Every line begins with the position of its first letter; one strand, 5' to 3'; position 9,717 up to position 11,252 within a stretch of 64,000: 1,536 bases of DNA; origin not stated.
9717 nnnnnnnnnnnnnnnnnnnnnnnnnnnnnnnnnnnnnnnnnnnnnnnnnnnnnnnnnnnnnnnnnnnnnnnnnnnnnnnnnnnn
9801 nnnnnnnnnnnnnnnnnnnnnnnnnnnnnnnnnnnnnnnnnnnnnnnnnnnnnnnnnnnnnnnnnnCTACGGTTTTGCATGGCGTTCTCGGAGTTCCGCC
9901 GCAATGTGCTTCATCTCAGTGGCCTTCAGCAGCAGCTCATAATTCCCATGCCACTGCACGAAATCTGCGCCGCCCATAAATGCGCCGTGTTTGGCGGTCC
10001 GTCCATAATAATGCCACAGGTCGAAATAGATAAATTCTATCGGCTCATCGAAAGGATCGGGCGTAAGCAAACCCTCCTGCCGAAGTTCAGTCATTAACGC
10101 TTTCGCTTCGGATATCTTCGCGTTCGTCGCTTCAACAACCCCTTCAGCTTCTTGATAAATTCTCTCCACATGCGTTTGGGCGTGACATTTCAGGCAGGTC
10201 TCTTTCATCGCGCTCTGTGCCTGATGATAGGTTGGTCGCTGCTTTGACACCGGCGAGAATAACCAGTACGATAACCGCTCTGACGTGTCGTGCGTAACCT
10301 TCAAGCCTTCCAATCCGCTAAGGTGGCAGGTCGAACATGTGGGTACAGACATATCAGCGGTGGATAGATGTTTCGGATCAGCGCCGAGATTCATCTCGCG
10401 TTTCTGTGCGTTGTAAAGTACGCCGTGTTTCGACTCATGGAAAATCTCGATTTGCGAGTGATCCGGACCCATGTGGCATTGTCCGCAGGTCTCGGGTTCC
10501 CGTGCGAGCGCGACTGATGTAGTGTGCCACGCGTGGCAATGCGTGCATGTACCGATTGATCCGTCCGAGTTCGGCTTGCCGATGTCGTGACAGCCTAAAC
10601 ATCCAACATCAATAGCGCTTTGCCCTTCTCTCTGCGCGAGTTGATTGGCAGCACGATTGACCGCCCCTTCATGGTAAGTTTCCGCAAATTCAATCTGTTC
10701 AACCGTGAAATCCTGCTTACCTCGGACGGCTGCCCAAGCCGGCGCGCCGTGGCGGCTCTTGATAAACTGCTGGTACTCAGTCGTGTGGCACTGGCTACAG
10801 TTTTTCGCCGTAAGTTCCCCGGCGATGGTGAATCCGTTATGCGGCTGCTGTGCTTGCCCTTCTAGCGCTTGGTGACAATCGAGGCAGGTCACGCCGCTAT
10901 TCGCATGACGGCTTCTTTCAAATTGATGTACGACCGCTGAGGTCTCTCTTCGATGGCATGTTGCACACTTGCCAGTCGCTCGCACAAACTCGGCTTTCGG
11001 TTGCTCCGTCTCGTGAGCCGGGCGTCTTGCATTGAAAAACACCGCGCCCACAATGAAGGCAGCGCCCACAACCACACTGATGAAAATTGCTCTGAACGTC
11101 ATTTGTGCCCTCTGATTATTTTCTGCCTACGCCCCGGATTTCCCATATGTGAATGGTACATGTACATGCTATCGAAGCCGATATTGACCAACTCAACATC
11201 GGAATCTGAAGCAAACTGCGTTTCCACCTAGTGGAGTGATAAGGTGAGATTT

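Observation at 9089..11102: Membrane-anchored octaheme cytochrome c translationally coupled to a His-rich 8-TM protein: a possible novel quinone-linked redox module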

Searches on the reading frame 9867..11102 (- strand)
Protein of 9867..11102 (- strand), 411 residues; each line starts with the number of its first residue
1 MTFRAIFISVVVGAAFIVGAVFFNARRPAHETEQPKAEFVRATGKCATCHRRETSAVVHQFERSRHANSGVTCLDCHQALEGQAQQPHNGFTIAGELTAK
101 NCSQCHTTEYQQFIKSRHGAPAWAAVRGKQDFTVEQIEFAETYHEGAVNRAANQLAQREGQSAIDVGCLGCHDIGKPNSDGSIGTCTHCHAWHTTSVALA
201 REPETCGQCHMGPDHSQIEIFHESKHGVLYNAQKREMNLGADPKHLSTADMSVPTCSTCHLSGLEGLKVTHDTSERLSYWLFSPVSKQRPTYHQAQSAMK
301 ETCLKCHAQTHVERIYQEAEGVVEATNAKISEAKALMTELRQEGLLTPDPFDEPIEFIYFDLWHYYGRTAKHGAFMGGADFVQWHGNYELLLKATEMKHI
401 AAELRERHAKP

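Call 3: search_protein_families(library=pfam, proteins=[window:9867-11102:-], max_evalue=0.1)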
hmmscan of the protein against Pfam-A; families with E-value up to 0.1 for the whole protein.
window:9867-11102:- (411 aa): 9 families
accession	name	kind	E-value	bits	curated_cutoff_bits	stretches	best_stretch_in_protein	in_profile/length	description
PF13447.11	Multi-haem_cyto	-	2.3e-25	89.8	21.9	1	71-348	3-263/269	Seven times multi-haem cytochrome CxxCH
PF14522.11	Cytochrome_C7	-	4.1e-10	39.8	24.8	1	60-125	2-55/67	Cytochrome c7 and related cytochrome c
PF09699.15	Paired_CXXCH_1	-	1.7e-05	24.9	20.6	2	42-79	5-38/41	Doubled CXXCH motif (Paired_CXXCH_1)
PF14537.11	Cytochrom_c3_2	-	0.00023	22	25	2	44-108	7-66/79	Cytochrome c3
PF02085.21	Cytochrom_CIII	-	0.00024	21.8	22.9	1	41-106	44-101/101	Class III cytochrome C family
PF13435.11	Cytochrome_C554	-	0.00063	21.1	20.8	1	205-268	1-63/84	Cytochrome c554 and c-prime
PF02335.20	Cytochrom_C552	-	0.0018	17.7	24.1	1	61-112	235-288/438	Cytochrome c552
PF14376.11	Haem_bd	-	0.038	14.4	27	1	284-335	23-74/133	Haem-binding domain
PF07700.20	HNOB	-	0.075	13.4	25.5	0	109-164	7-62/163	Haem-NO-binding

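Call 4: search_protein_families(library=ncbifam, proteins=[window:9867-11102:-], max_evalue=0.1)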
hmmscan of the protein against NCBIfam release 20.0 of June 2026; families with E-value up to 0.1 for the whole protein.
window:9867-11102:- (411 aa): 4 families
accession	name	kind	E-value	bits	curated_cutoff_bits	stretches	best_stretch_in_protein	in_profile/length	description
NF052343.1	hydrazine_HDH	equivalog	6.9e-21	74.2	900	1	44-365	117-402/564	hydrazine dehydrogenase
TIGR03508.1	decahem_SO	subfamily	2.3e-08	33.9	192.2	2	38-117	65-135/258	DmsE family decaheme c-type cytochrome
NF047727.1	4hemeCytCCctA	equivalog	0.0013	18.9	180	1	16-109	10-90/109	tetraheme c-type cytochrome CctA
TIGR03153.1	cytochr_NrfH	equivalog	0.0028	17.7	134.2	1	11-78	3-60/138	cytochrome c nitrite reductase small subunit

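Call 7: search_solved_structures(query=window:9867-11102:-, max_evalue=0.01, show_alignments=2)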
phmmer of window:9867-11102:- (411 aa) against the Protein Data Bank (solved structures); distinct sequences matched with E-value up to 0.01: 9.
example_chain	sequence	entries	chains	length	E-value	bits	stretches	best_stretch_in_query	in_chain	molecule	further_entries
4qo5_A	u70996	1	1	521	1.1e-31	113.3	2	171-265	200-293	Hypothetical multiheme protein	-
1fgj_A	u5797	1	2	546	3.1e-18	69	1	70-353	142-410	HYDROXYLAMINE OXIDOREDUCTASE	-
4fas_A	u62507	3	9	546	3.1e-18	69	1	70-353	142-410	Hydroxylamine oxidoreductase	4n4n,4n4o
6m0p_A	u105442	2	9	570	3.6e-18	68.8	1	70-353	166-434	Aerobic hydroxylamine oxidoreductase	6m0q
6t5e_A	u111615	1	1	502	3.1e-16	62.4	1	36-357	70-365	Hydroxylamine oxidoreductase-like protein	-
4n4j_A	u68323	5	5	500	1.3e-15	60.3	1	36-351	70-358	hydroxylamine oxidoreductase | Similar to hydroxylamine oxidoreductase hao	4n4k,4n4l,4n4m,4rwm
6h5l_A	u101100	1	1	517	1.1e-14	57.3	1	45-267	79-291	Similar to hydroxylamine oxidoreductase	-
6hif_G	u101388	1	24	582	4.5e-13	52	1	73-364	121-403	Hydrazine dehydrogenase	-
6v0a_A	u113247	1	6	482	0.005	18.9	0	62-116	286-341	Nitrite reductase (cytochrome; ammonia-forming)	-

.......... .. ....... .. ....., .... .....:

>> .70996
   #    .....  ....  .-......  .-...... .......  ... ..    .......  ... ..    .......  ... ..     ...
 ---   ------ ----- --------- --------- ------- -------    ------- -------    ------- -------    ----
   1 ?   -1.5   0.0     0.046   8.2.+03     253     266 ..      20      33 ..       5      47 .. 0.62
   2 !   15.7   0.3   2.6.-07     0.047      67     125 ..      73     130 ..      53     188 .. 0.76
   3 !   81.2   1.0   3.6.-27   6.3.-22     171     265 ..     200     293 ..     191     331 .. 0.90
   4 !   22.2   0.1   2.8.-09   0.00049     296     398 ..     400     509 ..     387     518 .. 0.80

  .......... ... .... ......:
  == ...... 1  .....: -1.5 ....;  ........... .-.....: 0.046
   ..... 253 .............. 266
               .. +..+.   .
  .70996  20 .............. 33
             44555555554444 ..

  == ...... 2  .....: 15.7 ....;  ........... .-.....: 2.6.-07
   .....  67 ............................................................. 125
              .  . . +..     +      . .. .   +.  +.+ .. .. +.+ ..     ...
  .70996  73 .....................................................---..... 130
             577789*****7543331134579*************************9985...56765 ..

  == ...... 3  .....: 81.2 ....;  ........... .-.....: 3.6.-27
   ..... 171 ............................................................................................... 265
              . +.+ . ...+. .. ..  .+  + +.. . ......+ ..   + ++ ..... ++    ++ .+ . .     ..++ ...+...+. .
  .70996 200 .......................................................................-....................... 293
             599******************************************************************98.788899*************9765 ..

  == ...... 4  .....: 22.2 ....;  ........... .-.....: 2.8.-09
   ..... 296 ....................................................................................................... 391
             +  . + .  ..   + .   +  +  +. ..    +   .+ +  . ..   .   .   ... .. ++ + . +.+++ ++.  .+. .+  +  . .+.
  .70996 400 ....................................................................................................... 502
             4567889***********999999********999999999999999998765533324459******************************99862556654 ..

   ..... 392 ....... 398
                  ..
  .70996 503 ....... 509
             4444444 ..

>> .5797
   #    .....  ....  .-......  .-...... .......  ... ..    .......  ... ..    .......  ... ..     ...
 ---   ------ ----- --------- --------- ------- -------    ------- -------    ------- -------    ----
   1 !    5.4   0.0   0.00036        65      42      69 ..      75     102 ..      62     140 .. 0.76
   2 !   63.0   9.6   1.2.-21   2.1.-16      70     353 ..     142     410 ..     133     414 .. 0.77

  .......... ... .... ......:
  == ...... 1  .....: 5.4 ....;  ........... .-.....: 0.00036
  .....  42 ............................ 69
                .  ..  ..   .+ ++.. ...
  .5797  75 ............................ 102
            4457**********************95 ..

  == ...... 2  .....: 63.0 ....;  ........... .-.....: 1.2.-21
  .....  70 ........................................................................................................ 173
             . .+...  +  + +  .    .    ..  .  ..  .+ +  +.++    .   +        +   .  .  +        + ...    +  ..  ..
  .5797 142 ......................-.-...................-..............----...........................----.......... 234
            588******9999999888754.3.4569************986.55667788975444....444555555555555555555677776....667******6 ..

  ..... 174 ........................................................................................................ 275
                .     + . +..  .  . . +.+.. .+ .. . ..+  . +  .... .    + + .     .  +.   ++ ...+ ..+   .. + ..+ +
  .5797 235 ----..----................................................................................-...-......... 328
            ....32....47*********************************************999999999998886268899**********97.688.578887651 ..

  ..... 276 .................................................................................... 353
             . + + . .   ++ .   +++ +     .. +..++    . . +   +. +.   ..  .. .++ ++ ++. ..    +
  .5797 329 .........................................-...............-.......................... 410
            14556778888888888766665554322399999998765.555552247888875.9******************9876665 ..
